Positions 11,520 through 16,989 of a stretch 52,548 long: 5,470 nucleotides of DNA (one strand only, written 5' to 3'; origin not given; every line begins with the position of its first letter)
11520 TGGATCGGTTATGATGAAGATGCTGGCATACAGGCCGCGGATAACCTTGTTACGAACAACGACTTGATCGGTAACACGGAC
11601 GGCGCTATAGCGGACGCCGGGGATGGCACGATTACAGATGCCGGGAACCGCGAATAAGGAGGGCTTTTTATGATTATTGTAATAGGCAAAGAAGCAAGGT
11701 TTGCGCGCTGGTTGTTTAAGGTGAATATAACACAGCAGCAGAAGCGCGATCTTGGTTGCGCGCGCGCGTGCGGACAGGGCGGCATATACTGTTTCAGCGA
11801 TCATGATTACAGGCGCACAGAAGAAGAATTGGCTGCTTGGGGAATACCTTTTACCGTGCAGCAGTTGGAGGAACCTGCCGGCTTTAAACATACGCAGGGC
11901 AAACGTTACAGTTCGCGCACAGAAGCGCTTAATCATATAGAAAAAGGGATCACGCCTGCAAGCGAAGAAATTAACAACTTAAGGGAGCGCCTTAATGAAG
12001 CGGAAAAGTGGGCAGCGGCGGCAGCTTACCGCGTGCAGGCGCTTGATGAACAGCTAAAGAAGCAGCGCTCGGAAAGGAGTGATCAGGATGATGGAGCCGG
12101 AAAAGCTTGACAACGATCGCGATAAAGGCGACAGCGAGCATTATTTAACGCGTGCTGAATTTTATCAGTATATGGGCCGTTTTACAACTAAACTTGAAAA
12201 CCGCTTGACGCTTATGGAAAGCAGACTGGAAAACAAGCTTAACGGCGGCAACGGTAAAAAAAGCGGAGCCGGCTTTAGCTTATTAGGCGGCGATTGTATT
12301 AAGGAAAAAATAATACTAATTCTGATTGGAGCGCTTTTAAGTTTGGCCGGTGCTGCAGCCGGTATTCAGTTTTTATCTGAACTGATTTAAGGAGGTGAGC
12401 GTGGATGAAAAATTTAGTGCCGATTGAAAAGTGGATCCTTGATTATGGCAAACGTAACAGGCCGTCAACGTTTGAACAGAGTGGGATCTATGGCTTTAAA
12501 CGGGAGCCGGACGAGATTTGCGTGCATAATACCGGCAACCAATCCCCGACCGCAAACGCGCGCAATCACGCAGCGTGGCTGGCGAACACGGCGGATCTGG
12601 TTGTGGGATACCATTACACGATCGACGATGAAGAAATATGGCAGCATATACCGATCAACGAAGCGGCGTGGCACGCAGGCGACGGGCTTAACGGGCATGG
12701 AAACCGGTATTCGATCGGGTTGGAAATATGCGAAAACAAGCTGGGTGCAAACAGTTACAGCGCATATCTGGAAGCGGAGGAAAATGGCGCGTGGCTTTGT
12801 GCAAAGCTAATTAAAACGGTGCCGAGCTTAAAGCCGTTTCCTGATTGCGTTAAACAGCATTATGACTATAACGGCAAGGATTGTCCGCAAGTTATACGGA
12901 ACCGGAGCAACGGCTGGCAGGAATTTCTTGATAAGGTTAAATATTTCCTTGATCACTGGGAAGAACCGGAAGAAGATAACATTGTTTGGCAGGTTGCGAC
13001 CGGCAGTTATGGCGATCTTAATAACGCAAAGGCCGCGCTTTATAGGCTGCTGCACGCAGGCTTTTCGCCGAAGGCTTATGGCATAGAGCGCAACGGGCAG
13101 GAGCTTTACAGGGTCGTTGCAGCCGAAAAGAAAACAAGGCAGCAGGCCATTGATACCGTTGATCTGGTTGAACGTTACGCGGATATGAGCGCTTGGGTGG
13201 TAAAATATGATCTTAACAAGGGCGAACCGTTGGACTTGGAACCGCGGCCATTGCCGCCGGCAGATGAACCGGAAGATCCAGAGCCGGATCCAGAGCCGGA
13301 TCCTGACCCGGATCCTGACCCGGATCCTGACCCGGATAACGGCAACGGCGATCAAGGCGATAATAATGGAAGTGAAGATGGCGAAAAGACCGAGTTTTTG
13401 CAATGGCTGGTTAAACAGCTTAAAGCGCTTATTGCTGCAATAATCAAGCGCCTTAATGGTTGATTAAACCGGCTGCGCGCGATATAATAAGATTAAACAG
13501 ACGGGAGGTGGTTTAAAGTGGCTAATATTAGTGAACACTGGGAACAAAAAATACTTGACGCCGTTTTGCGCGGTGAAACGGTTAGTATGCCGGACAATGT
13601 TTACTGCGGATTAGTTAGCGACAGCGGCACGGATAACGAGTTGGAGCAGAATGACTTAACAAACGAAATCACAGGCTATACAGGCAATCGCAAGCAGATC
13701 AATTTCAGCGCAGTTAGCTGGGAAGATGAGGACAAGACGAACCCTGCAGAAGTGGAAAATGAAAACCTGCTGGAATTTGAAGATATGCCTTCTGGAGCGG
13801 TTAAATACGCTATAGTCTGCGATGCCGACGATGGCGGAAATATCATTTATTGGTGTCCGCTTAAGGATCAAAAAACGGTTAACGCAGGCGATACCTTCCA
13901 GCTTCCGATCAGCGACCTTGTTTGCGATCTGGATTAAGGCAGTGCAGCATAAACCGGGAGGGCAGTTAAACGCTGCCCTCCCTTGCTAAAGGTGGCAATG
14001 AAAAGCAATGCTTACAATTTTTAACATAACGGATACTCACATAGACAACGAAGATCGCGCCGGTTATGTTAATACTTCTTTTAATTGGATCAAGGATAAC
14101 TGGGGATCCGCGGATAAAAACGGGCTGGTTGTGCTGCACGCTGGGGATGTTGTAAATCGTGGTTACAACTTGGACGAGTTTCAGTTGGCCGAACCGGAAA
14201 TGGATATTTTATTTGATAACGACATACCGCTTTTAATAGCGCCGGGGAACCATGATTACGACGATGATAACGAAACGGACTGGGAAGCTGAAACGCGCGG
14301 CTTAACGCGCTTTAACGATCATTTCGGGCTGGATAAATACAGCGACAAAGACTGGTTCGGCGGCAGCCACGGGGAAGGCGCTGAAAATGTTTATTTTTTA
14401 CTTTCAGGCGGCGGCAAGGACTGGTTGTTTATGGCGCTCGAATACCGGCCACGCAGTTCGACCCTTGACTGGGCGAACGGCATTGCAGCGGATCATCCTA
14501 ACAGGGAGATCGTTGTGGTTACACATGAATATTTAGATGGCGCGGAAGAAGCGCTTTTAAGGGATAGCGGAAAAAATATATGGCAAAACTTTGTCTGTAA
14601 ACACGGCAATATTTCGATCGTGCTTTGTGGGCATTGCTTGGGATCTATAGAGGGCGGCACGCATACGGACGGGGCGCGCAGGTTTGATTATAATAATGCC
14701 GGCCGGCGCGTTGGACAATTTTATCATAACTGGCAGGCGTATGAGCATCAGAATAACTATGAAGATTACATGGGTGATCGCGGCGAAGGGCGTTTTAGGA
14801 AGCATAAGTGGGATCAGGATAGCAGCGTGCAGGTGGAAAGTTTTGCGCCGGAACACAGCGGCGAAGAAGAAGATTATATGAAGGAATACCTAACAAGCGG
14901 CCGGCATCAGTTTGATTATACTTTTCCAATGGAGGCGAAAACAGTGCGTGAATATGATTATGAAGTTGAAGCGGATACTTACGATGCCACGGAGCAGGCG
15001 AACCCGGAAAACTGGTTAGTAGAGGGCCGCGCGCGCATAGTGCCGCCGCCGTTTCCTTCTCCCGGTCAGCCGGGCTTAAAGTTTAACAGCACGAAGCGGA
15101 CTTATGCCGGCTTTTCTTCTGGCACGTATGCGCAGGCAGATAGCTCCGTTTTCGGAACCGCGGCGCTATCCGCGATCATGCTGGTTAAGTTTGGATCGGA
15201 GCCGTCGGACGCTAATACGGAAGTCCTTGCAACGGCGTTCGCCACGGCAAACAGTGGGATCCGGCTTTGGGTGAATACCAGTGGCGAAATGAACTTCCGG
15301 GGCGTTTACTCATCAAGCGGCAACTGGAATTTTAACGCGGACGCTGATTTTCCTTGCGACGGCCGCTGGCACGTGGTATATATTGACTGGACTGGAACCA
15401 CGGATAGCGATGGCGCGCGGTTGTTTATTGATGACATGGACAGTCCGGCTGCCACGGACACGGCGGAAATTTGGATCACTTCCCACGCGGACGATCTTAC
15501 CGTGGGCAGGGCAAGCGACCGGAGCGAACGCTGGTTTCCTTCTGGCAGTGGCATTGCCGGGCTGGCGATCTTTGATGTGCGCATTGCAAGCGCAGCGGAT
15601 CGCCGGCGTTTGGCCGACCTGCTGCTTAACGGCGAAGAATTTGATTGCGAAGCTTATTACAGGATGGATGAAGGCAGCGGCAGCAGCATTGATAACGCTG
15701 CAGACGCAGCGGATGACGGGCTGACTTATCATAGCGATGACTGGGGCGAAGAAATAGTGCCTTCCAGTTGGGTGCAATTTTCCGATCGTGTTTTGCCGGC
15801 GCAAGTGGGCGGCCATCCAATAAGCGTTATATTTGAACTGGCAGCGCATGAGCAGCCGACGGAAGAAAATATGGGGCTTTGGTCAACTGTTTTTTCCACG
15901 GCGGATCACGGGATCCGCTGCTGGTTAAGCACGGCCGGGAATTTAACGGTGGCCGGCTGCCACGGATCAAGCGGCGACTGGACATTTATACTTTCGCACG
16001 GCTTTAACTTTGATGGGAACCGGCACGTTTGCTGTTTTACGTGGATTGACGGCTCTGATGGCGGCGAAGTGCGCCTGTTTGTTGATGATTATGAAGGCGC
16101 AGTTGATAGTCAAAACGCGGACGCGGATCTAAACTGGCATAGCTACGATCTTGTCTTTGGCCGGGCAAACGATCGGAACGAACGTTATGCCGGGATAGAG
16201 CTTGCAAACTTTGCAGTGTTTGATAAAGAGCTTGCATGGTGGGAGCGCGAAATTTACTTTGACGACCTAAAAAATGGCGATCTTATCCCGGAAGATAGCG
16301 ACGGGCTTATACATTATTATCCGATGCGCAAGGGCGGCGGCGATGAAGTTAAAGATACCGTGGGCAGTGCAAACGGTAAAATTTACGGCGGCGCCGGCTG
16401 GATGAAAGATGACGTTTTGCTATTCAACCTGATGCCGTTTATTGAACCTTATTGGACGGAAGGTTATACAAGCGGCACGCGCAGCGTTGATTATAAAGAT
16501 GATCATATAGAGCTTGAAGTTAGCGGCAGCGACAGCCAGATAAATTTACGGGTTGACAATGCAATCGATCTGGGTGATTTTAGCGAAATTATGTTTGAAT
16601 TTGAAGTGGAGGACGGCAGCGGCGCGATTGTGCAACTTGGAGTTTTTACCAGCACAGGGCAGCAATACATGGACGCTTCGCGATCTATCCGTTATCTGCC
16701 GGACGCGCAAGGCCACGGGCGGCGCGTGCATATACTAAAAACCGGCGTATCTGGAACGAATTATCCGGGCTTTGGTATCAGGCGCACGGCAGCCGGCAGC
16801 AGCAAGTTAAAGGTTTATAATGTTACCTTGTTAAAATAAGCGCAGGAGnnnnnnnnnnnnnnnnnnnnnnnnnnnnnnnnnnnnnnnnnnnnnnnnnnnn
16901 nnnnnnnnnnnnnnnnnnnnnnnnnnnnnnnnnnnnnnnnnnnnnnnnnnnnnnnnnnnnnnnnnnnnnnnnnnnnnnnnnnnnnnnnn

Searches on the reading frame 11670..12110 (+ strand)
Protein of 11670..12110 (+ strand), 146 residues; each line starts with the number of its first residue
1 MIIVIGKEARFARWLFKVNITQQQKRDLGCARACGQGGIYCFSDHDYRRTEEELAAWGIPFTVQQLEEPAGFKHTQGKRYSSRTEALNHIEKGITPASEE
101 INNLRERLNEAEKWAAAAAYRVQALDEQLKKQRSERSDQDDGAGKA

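Call 78: search_protein_families(library=pfam, proteins=[window:11670-12110:+], max_evalue=0.01)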
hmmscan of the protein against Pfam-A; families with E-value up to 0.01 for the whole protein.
window:11670-12110:+ (146 aa): 2 families
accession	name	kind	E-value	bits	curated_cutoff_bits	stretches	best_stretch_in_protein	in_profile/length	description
PF02731.20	SKIP_SNW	-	0.0048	17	25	1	47-138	58-144/158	SKIP/SNW domain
PF08614.16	ATG16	-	0.0057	17.3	33.7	1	81-139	62-121/200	Autophagy protein 16 (ATG16)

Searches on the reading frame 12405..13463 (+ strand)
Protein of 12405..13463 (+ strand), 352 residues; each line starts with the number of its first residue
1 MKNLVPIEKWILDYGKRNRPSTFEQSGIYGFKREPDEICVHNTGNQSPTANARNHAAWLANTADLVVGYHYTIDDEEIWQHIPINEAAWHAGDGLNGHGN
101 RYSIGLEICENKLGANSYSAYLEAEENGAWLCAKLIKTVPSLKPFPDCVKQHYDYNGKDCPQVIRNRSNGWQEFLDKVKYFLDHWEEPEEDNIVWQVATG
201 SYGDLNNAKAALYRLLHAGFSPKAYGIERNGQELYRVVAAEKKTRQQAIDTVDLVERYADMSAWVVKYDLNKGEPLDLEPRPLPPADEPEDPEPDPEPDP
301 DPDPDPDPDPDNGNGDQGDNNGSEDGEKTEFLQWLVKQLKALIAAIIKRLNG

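Call 78: search_protein_families(library=pfam, proteins=[window:12405-13463:+], max_evalue=0.01)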
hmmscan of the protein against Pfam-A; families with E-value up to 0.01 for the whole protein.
window:12405-13463:+ (352 aa): 2 families
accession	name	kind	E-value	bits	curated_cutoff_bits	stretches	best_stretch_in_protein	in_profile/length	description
PF01510.30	Amidase_2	-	2.3e-20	73.7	26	1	33-161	3-129/131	N-acetylmuramoyl-L-alanine amidase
PF05036.18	SPOR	-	0.00011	22.9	21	1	197-267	7-76/76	SPOR domain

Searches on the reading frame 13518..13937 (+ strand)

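Call 78: search_protein_families(library=pfam, proteins=[window:13518-13937:+], max_evalue=0.01)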
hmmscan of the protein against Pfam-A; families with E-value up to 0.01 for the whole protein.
window:13518-13937:+ (139 aa): 1 family
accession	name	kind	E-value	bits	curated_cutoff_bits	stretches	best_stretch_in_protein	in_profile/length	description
PF23140.1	Gp80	-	5.3e-23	82.2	27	1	3-135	1-126/128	Podophage GP4 fiber I protein gp80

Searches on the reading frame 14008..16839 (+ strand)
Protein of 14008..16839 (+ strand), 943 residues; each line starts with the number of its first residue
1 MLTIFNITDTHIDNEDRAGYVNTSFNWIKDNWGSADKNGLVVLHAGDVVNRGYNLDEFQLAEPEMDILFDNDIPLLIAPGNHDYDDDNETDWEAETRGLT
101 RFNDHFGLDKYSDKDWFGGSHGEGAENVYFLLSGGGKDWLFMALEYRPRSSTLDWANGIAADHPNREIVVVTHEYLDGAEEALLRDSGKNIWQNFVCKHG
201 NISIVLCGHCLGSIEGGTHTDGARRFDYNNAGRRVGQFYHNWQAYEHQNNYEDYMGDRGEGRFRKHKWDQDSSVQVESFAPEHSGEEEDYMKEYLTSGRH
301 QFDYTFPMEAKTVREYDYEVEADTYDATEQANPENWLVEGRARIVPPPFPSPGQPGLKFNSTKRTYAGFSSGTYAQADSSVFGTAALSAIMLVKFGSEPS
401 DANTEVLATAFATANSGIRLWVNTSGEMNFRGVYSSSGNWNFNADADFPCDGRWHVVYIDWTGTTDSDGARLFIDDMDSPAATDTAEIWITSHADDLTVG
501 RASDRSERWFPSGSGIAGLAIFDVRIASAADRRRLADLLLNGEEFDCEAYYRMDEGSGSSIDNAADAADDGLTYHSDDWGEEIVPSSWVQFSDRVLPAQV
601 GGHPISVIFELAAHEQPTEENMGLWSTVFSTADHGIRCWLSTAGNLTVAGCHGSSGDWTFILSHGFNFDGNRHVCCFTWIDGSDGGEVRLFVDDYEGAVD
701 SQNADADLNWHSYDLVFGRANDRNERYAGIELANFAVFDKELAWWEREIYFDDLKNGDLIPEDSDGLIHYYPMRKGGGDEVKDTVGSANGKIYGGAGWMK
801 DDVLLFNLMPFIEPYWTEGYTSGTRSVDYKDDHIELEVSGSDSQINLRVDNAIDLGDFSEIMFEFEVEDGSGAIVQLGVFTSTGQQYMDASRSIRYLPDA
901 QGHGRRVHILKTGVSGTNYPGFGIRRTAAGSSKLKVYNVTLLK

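Call 78: search_protein_families(library=pfam, proteins=[window:14008-16839:+], max_evalue=0.01)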
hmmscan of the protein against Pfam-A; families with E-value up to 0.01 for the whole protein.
window:14008-16839:+ (943 aa): 2 families
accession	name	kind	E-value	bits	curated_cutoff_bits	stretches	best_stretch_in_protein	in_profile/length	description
PF00149.33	Metallophos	-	1.8e-12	48.5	21.5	1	3-209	2-187/191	Calcineurin-like phosphoesterase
PF13385.13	Laminin_G_3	-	7.1e-09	36.4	27.6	1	370-511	2-132/151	Concanavalin A-like lectin/glucanases superfamily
